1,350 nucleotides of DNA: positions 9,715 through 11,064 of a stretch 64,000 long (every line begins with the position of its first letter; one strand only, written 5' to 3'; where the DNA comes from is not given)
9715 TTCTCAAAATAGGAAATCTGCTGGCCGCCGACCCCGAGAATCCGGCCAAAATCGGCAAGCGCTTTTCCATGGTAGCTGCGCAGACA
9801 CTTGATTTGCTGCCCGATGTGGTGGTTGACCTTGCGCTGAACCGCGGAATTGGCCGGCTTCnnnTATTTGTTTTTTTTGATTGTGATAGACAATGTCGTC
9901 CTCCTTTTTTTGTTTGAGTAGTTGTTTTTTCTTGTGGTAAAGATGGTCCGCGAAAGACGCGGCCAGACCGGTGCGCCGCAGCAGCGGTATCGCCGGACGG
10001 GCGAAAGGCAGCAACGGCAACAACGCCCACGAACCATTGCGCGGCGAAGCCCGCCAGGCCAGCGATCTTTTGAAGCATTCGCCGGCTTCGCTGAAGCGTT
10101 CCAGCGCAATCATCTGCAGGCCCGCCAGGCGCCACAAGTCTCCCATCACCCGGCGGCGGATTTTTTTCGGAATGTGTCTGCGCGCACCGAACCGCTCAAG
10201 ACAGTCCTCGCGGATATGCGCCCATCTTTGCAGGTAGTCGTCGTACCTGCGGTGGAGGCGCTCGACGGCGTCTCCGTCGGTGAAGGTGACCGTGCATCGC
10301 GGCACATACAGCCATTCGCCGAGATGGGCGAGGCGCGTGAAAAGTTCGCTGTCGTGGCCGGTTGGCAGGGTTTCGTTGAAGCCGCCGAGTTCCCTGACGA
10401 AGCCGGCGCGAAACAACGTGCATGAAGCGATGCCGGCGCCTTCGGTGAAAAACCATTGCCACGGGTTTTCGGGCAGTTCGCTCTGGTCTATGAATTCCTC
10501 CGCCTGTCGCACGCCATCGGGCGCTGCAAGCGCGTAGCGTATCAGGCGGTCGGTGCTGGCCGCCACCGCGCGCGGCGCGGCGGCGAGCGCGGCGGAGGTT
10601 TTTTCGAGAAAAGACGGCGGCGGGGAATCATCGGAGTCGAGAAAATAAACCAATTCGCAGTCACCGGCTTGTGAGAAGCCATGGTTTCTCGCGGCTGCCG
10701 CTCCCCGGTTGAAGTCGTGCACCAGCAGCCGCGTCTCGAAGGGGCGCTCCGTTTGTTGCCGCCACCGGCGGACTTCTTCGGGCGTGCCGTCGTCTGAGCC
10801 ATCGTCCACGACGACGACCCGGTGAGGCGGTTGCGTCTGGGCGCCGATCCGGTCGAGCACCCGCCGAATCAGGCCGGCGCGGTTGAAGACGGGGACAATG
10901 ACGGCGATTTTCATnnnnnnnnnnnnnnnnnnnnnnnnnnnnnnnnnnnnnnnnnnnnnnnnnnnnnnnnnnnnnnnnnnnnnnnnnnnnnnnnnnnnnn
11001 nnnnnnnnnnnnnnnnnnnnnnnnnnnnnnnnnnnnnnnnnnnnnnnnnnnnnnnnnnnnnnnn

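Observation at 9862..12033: Tandemly duplicated GT2 glycosyltransferase genes fused into one 723-aa ORF, next to an XRE regulator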

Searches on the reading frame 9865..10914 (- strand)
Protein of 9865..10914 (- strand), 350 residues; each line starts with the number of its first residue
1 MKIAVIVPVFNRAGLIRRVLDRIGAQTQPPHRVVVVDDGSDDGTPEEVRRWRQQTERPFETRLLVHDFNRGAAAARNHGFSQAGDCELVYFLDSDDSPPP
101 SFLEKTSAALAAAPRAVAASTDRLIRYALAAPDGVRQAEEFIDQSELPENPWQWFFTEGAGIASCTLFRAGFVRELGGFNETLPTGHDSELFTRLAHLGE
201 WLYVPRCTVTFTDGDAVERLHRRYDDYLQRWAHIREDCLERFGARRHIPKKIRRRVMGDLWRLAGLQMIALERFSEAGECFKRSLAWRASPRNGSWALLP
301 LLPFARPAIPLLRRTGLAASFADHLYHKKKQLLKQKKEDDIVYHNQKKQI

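Call 17: find_related_loci(query=A1, collection=genome_contigs, flank=6000)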
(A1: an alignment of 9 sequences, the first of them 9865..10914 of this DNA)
Query A1 (350 aa) in genome_contigs; peptide patterns used: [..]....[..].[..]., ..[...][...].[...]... (x = any residue, [..] = any of these).
600 stretches matched a pattern (row limit reached: there are more); 378 encode a relative of the query (tblastn E <= 1e-3); the best 80 are kept; 80 distinct loci.
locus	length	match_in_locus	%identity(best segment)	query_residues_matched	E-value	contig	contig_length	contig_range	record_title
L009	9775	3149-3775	32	1-224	3e-24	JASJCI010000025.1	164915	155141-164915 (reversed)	MAG: Gammaproteobacteria bacterium isolate MO_140.B7 MO_140.c_178, whole genome shotgun sequence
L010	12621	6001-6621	32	1-217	2e-22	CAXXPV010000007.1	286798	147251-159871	MAG: Thermoguttaceae bacterium isolate 5d2646e0-01ad-46f9-a460-09296c79865c genome assembly, contig: contig_7, whole gen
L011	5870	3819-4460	29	3-230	6e-20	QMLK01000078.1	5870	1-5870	MAG: Deltaproteobacteria bacterium isolate B13_G15 B13_Guay15_scaffold_05648, whole genome shotgun sequence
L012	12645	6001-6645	33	3-224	3e-19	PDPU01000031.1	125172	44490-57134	MAG: Gammaproteobacteria bacterium isolate DOLZORAL124_62_170 DolZOral124_scaffold_252, whole genome shotgun sequence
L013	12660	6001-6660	33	3-223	1e-18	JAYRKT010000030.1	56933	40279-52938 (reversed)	MAG: Rhodobacter sp. isolate XM2_XAASGE1bin.22 NODE_495_length_56933_cov_2.940904, whole genome shotgun sequence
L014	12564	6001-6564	33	2-194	5e-18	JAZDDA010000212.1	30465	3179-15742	MAG: Gemmatimonadota bacterium isolate LQ108M_Bin_25 LQ108M_Bin_25_scaffold_213, whole genome shotgun sequence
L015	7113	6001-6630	28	1-222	6e-18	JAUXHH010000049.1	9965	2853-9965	MAG: Desulfobacterales bacterium isolate CSMAG_2950 CSMAG_2950_k119_1451997_length_9965_cov_6.6328, whole genome shotgun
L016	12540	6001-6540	31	3-196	8e-18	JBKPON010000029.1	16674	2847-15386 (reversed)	MAG: Pseudomonadota bacterium isolate GS_HAYS_MAG_00013 GS_HAYS_000002140511, whole genome shotgun sequence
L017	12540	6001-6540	31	1-195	1e-17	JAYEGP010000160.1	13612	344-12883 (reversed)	MAG: Campylobacterota bacterium isolate MAG243 MAG243_160, whole genome shotgun sequence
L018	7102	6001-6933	29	2-323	1e-17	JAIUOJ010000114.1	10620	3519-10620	MAG: Proteobacteria bacterium isolate LUTEI1 3300026302-bin.23~Ga0209794_1002279, whole genome shotgun sequence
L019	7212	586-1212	29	2-224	1e-16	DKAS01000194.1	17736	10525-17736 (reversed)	MAG TPA_asm: Proteobacteria bacterium UBA6920 UBA6920_contig_74847, whole genome shotgun sequence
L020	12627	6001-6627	28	1-224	2e-16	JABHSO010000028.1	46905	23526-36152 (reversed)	MAG: Gammaproteobacteria bacterium isolate SI039_bin4 k141_1792798, whole genome shotgun sequence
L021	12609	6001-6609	29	1-206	3e-16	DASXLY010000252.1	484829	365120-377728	MAG TPA_asm: Terracidiphilus sp. isolate SMAG_U5314 k141_3144011, whole genome shotgun sequence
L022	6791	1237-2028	29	3-289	5e-16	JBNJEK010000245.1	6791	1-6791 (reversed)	MAG: Armatimonadota bacterium isolate Y23_14dBSd3.bin.89 NODE_11058_length_6791_cov_4.869546, whole genome shotgun seque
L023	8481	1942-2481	29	3-196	8e-16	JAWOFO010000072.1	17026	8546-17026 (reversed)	MAG: Desulfobia sp. isolate BLK6-1.bin.47 k191_601201, whole genome shotgun sequence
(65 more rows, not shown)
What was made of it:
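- Tried and rejected: genome_contigs scan with a module alignment (call 17).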

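Call 18: search_solved_structures(query=window:9865-10914:-, max_evalue=0.001, show_alignments=2)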
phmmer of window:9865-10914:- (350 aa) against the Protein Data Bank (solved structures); distinct sequences matched with E-value up to 0.001: 11.
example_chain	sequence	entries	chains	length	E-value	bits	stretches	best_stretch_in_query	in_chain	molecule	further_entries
6yv7_B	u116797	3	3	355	6.4e-12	48.2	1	2-206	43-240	Glycosyl transferase, family 2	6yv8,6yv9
6yv7_A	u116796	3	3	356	6.5e-12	48.1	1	2-206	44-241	Glycosyl transferase, family 2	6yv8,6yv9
5hea_A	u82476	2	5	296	3.2e-08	36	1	3-110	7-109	Putative glycosyltransferase (GalT1)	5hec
2z87_A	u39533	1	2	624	1.5e-07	33.8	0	3-111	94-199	Chondroitin synthase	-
2z86_A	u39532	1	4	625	1.5e-07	33.8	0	3-111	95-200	Chondroitin synthase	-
5tze_C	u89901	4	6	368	2.9e-05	26.2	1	1-103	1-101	Glycosyl transferase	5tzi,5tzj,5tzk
5tz8_A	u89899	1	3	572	6.9e-05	25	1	1-103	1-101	Glycosyl transferase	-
5mlz_A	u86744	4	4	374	7.9e-05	24.8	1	1-110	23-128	Dolichol monophosphate mannose synthase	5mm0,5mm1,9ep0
3bcv_A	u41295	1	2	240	0.00018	23.7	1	2-98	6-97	Putative glycosyltransferase protein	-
9bhc_C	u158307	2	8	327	0.00058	22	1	2-105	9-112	Undecaprenyl-phosphate 4-deoxy-4-formamido-L-arabinose transferase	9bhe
8vxh_A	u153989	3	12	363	0.00071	21.7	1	2-105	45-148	Undecaprenyl-phosphate 4-deoxy-4-formamido-L-arabinose transferase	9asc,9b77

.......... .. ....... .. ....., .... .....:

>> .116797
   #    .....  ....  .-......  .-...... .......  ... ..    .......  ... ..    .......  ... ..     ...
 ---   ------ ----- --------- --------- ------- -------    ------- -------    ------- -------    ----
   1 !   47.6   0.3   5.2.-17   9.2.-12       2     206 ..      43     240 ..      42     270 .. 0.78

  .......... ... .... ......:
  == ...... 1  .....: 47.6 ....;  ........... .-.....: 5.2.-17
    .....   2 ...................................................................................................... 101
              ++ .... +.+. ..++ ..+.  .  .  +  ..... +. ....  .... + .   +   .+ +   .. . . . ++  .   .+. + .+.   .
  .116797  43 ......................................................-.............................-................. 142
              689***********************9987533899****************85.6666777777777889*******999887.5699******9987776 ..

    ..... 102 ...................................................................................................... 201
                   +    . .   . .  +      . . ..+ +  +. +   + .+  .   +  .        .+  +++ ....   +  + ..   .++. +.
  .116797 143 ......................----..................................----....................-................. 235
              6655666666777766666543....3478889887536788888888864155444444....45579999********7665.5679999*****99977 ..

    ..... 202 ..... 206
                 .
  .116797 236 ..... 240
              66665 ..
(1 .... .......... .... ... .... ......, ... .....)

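Call 34: search_protein_representatives(protein=window:9865-10914:-)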
Query: 350 residues. Proteins with E-value up to 0.001 (for the whole library): 124353; up to 1e-10: 9113; up to 1e-30: 201. The best 150 are listed.
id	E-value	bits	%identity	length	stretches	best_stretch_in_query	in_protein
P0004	0.0e+00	1126.4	75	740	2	1-338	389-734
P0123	6.2e-141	485.7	66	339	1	2-333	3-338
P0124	1.1e-132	458.6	43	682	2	3-302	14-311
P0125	1.3e-118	412.3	42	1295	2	2-324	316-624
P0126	4.9e-90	318.3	51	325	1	2-310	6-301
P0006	5.3e-71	255.7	49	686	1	2-291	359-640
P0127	5.1e-70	252.4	45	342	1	3-290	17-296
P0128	2.4e-67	243.7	46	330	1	3-288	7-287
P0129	2.3e-61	224.0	44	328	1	3-304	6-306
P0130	2.0e-59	217.6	40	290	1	17-302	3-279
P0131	2.3e-59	217.4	41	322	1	2-308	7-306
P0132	5.4e-59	216.2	33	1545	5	2-206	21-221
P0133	1.1e-55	205.3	42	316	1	1-292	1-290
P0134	1.3e-54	201.8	42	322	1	3-297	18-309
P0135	2.4e-53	197.6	39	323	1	3-291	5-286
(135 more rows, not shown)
